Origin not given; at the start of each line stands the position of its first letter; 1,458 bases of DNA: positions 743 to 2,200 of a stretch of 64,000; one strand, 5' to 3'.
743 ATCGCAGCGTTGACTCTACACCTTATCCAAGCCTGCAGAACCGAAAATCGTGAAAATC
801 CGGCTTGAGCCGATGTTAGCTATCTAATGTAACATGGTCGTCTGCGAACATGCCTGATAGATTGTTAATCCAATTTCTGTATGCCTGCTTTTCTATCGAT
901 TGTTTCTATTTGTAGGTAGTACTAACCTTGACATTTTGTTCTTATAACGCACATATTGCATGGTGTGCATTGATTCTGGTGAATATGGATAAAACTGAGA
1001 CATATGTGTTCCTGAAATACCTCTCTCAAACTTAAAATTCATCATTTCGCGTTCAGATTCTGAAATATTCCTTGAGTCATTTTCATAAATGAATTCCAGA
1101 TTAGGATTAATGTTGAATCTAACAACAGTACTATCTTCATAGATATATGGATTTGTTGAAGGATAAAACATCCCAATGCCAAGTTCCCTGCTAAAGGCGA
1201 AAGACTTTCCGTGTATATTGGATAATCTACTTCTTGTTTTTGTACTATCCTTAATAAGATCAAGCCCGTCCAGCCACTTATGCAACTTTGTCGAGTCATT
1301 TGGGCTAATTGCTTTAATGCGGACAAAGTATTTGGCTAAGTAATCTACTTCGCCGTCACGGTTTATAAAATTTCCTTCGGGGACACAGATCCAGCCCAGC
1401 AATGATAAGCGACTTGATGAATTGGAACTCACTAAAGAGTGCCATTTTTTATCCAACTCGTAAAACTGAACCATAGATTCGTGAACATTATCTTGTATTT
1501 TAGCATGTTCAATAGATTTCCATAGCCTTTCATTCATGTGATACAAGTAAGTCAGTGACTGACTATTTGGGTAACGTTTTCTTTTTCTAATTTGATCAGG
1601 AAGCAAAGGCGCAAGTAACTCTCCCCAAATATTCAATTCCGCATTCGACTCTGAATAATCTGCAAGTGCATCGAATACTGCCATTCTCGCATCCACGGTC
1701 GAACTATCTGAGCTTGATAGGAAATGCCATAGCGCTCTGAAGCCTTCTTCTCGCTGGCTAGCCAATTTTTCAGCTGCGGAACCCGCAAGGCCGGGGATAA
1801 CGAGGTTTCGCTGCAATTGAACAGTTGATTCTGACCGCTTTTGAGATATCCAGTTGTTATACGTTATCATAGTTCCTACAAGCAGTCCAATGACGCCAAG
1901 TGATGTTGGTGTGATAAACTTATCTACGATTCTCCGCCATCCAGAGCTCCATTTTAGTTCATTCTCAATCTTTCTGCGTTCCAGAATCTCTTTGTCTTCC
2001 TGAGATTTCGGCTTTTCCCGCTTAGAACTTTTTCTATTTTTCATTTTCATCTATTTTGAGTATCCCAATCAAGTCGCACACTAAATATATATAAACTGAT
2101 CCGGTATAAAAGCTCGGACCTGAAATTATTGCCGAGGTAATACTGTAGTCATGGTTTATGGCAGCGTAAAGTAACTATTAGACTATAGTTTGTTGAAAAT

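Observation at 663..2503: AT-rich single-gene islet encoding an unrecognisable membrane-anchored 385-aa protein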

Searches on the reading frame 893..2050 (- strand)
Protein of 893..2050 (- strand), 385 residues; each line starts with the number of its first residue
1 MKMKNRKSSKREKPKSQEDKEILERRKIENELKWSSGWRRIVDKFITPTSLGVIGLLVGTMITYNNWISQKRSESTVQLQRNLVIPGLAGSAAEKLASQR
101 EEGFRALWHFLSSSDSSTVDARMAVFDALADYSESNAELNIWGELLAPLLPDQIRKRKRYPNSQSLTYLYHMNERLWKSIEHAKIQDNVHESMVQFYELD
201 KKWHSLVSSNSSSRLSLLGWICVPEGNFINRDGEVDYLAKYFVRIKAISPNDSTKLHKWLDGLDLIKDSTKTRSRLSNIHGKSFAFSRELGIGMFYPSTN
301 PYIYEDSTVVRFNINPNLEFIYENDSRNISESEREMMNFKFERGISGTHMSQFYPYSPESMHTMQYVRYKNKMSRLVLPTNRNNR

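Call 5: search_protein_families(library=pfam, proteins=[window:893-2050:-], max_evalue=1)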
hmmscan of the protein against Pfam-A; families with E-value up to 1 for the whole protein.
window:893-2050:- (385 aa): 1 family
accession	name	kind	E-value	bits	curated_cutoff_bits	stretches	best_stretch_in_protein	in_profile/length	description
PF08472.16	S6PP_C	-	0.028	14.7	34.4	1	186-267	19-101/133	Sucrose-6-phosphate phosphohydrolase C-terminal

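Call 6: search_protein_families(library=padloc, proteins=[window:893-2050:-], max_evalue=1)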
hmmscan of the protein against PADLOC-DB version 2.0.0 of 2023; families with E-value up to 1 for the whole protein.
window:893-2050:- (385 aa): 0 families

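Call 7: search_protein_families(library=ncbifam, proteins=[window:893-2050:-], max_evalue=1)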
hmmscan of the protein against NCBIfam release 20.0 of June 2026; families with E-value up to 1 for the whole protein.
window:893-2050:- (385 aa): 0 families

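Call 8: find_homologous_proteins(query=window:893-2050:-, max_evalue=0.01)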
Query window:893-2050:- (385 aa): 2 proteins with E <= 0.01 among 3654 candidates.
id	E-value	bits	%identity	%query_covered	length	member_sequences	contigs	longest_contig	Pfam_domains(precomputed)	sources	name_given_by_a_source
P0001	8.1e-255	863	100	99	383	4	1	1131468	-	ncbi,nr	ncbi:MAG: hypothetical protein H6695_07775 [Deferribacteres bacterium]|nr:hypothetical protein [Defe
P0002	9.1e-70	254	36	99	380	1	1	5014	-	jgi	jgi:hypothetical protein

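Call 10: find_encoding_contigs(protein=P0002, flank=10000)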
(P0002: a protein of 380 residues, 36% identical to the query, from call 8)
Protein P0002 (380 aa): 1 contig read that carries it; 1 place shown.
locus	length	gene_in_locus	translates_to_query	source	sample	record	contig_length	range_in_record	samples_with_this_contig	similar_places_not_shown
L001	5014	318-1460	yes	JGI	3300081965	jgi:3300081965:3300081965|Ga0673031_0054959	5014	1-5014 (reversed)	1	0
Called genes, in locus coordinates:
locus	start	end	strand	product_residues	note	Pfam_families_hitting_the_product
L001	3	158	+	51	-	?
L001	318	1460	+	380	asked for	-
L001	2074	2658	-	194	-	-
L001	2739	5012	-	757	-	?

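Call 11: find_encoding_contigs(protein=P0001, flank=10000)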
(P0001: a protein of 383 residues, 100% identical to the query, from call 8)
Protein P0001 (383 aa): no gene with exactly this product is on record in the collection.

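Call 20: search_protein_representatives(protein=window:893-2047:-)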
Query: 384 residues. Proteins with E-value up to 0.001 (for the whole library): 7; up to 1e-10: 6; up to 1e-30: 5. The best 7 are listed.
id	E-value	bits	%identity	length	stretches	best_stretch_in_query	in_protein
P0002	3.2e-70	253.9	38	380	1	2-381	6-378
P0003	7.0e-52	193.6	33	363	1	21-380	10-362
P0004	3.3e-51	191.4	95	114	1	1-99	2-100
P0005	1.4e-46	176.1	34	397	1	4-372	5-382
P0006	3.0e-34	135.6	31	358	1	22-379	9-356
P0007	9.4e-13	64.8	49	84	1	23-91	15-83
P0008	1.4e-10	57.7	35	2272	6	140-194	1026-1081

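Call 24: find_encoding_contigs(protein=P0003, flank=10000)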
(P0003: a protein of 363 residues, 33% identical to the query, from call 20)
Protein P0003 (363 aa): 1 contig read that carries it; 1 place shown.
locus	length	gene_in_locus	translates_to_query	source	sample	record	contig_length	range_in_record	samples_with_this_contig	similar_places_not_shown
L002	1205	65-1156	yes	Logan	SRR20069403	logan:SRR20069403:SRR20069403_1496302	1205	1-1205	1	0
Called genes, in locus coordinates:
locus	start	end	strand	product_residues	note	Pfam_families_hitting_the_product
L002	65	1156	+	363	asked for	-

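Call 25: find_encoding_contigs(protein=P0005, flank=10000)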
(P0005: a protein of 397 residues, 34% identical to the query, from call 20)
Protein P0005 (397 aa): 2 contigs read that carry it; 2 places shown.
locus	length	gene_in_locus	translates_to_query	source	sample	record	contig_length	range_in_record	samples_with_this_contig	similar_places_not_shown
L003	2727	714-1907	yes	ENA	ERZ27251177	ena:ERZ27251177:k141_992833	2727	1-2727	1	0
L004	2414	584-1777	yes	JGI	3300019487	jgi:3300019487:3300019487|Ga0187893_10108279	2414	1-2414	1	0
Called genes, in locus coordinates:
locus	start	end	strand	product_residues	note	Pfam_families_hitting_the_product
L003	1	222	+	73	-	?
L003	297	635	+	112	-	PF06127:Mpo1-like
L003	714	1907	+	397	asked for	-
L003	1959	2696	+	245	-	-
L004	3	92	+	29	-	?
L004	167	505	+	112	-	PF06127:Mpo1-like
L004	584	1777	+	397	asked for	-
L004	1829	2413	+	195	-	?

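Call 26: find_encoding_contigs(protein=P0006, flank=10000)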
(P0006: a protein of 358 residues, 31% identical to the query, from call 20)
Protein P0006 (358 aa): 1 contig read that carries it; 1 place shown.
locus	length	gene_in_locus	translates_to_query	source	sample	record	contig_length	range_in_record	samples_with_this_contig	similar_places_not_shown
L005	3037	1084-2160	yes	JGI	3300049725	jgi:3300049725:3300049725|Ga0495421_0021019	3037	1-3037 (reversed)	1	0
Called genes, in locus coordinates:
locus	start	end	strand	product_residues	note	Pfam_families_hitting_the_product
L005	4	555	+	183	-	-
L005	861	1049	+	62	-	-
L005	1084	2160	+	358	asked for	-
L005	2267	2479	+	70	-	-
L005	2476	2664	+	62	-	PF07927:HicA_toxin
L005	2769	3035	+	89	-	?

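Call 27: find_homologous_proteins(query=A2, max_evalue=0.1)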
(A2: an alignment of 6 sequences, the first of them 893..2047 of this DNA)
Query A2 (6 sequences) (384 aa, profile of the alignment): 4 proteins with E <= 0.1 among 8000 candidates.
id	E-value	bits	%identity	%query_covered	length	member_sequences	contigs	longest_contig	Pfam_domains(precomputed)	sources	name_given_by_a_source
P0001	8.7e-169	580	100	100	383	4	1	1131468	-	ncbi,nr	ncbi:MAG: hypothetical protein H6695_07775 [Deferribacteres bacterium]|nr:hypothetical protein [Defe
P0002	9.1e-151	520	36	99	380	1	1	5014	-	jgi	jgi:hypothetical protein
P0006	1.2e-135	471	30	93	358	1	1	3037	-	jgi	jgi:hypothetical protein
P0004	6.6e-39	152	100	24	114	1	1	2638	-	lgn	-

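Call 30: search_solved_structures(query=A2, max_evalue=10)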
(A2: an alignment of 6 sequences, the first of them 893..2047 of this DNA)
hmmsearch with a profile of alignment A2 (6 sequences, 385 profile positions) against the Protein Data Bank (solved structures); distinct sequences matched with E-value up to 10: 43.
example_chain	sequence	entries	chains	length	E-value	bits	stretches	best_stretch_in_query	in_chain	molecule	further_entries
5en5_A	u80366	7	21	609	0.2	14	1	87-192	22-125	Multidrug efflux pump subunit AcrB,Multidrug efflux pump subunit AcrB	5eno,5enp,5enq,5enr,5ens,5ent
7b8r_A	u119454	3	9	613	0.2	14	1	87-192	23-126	Multidrug efflux pump subunit AcrB,Multidrug efflux pump subunit AcrB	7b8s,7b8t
1t9t_A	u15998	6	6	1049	0.26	13.6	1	87-192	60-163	Acriflavine resistance protein B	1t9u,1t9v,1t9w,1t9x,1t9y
4ziw_A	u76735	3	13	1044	0.4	13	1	87-192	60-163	Multidrug efflux pump subunit AcrB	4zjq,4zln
3w9h_A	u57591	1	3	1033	0.41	13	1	87-192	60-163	Acriflavine resistance protein B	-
9v5r_A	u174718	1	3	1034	0.41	13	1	87-192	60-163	Multidrug efflux pump subunit AcrB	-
4dx6_A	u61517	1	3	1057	0.41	13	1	87-192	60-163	Acriflavine resistance protein B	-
9fhg_A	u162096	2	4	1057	0.41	13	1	87-192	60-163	Multidrug efflux pump subunit AcrB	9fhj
6q4o_A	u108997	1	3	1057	0.41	13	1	87-192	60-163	Multidrug efflux pump subunit AcrB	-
6zog_A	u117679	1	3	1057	0.41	13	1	87-192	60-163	Multidrug efflux pump subunit AcrB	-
6zoc_A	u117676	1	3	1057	0.41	13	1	87-192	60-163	Multidrug efflux pump subunit AcrB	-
6zoe_A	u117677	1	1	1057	0.41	13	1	87-192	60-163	Multidrug efflux pump subunit AcrB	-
4u8y_A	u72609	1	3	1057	0.41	13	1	87-192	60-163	Multidrug efflux pump subunit AcrB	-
6csx_B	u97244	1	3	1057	0.41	13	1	87-192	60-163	Multidrug efflux pump subunit AcrB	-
4u8v_A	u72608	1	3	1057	0.41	13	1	87-192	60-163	Multidrug efflux pump subunit AcrB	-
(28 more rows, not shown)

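Call 31: search_protein_families(library=phrogs, alignment_id=A2, max_evalue=1)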
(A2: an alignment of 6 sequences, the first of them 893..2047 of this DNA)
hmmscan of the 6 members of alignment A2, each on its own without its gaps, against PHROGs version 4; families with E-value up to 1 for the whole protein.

A. member 1, window:893-2047:- (384 aa): 0 families

B. families by the number of members that match (of 6 scanned): 3 families
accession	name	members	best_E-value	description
phrog_24127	-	1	0.052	-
phrog_7454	-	1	0.15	-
phrog_28518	-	1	0.19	-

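Call 33: find_related_loci(query=A2, collection=viral_contigs, flank=10000)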
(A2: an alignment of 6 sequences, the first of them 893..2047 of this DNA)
Query A2 (384 aa) in viral_contigs; peptide patterns used: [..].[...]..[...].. (x = any residue, [..] = any of these).
12 stretches matched a pattern, but none encodes a relative of the query by tblastn (E <= 1e-3).

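Call 38: predict_structure(alignment_id=A2)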
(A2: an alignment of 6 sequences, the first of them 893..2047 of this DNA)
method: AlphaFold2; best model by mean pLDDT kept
length: 384 residues; sequences in the alignment: 6
mean_pLDDT: 70.9   pTM: 0.59
mean pLDDT of the five models: 70.9, 60.3, 53.7, 53.0, 52.9
residues with pLDDT >= 90: 25; 70-90: 184; 50-70: 137; < 50: 38
segments of 3 or more residues with pLDDT < 50: 1-14, 270-273, 298-306, 380-384
pLDDT, mean of each block of 10 residues (from residue 1): 37 51 72 56 57 70 81 83 81 87 90 83 92 86 87 72 86 81 71 75 65 58 85 88 69 67 54 53 55 52 54 70 83 89 74 60 69 63 33
secondary structure, 60 per line:
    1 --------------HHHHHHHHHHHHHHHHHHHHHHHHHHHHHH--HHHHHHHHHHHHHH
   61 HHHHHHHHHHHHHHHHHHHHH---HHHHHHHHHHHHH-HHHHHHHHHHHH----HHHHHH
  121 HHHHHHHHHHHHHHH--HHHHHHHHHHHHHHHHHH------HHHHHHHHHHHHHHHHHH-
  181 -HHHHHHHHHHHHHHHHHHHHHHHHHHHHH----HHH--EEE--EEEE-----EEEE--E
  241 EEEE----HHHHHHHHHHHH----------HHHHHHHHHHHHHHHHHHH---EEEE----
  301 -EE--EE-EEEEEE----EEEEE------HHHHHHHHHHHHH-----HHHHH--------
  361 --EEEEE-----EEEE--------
elements in order: H15-44 H47-81 H85-97 H99-110 H115-135 H138-155 H162-179 H182-210 E220-222 E225-228 E234-237 E240-244 H249-260 H271-289 E293-296 E309-314 E319-323 H330-342 H348-352 E363-367 E373-376

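Call 62: find_encoding_contigs(protein=P0004, flank=10000)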
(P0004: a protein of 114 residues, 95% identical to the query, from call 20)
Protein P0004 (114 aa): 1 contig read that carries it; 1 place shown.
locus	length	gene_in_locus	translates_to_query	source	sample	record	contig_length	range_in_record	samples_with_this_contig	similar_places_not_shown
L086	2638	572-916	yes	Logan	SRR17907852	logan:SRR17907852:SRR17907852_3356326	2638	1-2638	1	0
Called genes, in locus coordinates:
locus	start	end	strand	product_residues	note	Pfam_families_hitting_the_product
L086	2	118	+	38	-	?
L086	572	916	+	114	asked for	-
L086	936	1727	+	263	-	-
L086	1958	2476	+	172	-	PF04403:PqiA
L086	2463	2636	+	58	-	?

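Call 63: find_encoding_contigs(protein=P0007, flank=10000)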
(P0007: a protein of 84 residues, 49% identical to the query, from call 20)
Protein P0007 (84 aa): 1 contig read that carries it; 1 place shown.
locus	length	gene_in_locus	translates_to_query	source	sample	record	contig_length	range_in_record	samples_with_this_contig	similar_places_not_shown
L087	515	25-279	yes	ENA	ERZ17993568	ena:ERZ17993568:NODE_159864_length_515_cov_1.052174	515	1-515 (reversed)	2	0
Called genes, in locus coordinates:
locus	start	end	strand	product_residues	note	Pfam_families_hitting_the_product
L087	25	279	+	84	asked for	-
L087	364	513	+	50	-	?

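Call 71: list_cluster_members(proteins=[P0001])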
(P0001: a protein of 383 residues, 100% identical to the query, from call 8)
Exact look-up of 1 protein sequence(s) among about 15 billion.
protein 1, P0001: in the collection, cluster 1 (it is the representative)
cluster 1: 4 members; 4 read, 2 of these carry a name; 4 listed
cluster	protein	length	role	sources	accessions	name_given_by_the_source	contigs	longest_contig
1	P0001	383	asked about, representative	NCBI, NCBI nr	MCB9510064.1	MAG: hypothetical protein H6695_07775 [Deferribacteres bacterium] | hypothetical protein [Deferribacteres bacterium]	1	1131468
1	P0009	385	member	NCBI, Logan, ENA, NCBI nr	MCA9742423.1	hypothetical protein KC734_12830 [candidate division KSB1 bacterium] | hypothetical protein [candidate division KSB1 bacterium]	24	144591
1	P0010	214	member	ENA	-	-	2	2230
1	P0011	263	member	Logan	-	-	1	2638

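Call 72: find_encoding_contigs(protein=window:893-2050:-, flank=10000, max_places=10)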
Protein window:893-2050:- (385 aa): 24 contigs read that carry it; 10 places shown.
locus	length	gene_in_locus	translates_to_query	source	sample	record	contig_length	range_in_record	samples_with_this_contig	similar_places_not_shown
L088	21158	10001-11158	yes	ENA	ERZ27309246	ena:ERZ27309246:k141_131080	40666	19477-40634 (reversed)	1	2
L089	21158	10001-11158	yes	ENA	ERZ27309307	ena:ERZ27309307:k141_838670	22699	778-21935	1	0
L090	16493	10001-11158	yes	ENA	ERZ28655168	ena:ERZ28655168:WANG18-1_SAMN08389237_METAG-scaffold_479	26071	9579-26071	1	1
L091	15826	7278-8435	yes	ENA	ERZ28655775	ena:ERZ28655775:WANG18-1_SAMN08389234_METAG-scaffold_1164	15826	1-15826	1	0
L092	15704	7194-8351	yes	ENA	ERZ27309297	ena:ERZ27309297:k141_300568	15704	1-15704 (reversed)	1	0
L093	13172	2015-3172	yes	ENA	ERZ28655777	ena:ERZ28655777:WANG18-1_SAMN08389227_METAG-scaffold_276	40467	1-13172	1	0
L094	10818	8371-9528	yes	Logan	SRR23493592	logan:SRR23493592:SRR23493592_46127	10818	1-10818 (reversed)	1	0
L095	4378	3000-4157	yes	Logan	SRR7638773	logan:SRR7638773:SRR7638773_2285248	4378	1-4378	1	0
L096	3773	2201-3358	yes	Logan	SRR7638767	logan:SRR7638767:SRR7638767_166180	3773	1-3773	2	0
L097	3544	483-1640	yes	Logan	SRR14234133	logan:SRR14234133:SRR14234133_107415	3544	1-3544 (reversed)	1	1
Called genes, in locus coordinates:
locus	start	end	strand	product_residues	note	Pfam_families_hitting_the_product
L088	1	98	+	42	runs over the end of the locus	?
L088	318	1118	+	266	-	PF01040:UbiA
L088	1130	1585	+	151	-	PF02580:Tyr_Deacylase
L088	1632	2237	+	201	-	PF02545:Maf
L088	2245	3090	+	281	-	PF13413:HTH_25, PF13464:RodZ_C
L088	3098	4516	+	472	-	PF01225:Mur_ligase, PF08245:Mur_ligase_M, PF02875:Mur_ligase_C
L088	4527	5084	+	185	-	PF01424:R3H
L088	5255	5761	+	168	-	PF00210:Ferritin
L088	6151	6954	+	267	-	-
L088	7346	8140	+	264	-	PF03372:Exo_endo_phos, PF23226:Exo_endo_phos_PGAP2IP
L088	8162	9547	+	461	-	PF00884:Sulfatase, PF01663:Phosphodiest (weak), PF16347:SGSH_C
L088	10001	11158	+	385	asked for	-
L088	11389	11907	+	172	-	PF04403:PqiA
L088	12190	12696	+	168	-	-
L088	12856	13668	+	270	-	PF06283:ThuA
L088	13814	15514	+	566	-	PF00916:Sulfate_transp, PF01740:STAS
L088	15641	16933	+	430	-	PF00324:AA_permease, PF13520:AA_permease_2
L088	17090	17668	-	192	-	PF03358:FMN_red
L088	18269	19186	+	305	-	PF01551:Peptidase_M23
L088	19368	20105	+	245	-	PF05209:MinC_N, PF22642:MinC_N_1, PF03775:MinC_C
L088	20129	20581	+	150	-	-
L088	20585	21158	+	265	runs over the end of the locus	PF00142:Fer4_NifH (faint), PF01656:CbiA, PF02374:ArsA_ATPase (weak), PF06564:CBP_BcsQ, PF09140:MipZ, PF10609:ParA, PF13614:AAA_31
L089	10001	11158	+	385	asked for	-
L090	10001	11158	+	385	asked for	-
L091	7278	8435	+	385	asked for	-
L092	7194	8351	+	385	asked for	-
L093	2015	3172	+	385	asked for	-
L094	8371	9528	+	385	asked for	-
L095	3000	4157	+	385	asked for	-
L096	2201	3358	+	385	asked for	-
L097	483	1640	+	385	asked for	-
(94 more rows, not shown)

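Call 79: fold_search(model_id=the predicted structure, library=viral)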
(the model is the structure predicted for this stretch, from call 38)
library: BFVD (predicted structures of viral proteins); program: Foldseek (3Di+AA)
matches with E <= 10: 318; with E <= 0.001: 0
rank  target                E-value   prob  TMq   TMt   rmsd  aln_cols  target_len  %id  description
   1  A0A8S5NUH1            3.9e-01  0.21  0.15  0.19  16.7       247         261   12  Sel1-like repeat [CrAss-like virus sp. ctWDt29]
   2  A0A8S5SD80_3          4.7e-01  0.06  0.11  0.04  34.5       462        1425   11  Minor tail protein [Siphoviridae sp. ctnpt50]
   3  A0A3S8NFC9            5.0e-01  0.08  0.11  0.07  19.7       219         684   11  (no name in the UniProt tables at hand)
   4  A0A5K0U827            5.5e-01  0.30  0.16  0.17  13.0       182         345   13  Gamma-soluble NSF attachment protein (Fragment) [Yasminevirus sp. GU-2018]
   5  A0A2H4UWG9            5.5e-01  0.20  0.16  0.15  17.8       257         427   11  Uncharacterized protein [Bodo saltans virus]
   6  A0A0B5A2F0            8.1e-01  0.44  0.29  0.24  18.2       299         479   14  (no name in the UniProt tables at hand)
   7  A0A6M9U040            8.1e-01  0.16  0.16  0.17  14.4       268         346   10  Uncharacterized protein [Drosophila-associated filamentous virus]
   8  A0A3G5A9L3            8.1e-01  0.06  0.12  0.12  22.4       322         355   14  Uncharacterized protein [Hyperionvirus sp.]
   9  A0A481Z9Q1            8.5e-01  0.16  0.15  0.19  11.6       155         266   16  Uncharacterized protein [Pithovirus LCPAC304]
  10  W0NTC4                8.5e-01  0.16  0.16  0.17  17.3       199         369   12  2b protein [Tobacco rattle virus]
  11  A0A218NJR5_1          9.0e-01  0.09  0.10  0.05  22.3       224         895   15  Putative non-structural protein [Picornavirales N_OV_039]
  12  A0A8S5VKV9            9.0e-01  0.08  0.12  0.09  28.1       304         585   14  (no name in the UniProt tables at hand)
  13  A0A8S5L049            9.4e-01  0.03  0.11  0.09  32.5       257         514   17  Maturation protein [ssRNA phage SRR5466725_6]
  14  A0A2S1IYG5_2          9.9e-01  0.16  0.18  0.11  24.4       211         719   13  Genome polyprotein (Fragment) [Yellow fever virus]
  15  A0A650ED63            1.0e+00  0.12  0.22  0.14  27.1       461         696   10  (no name in the UniProt tables at hand)
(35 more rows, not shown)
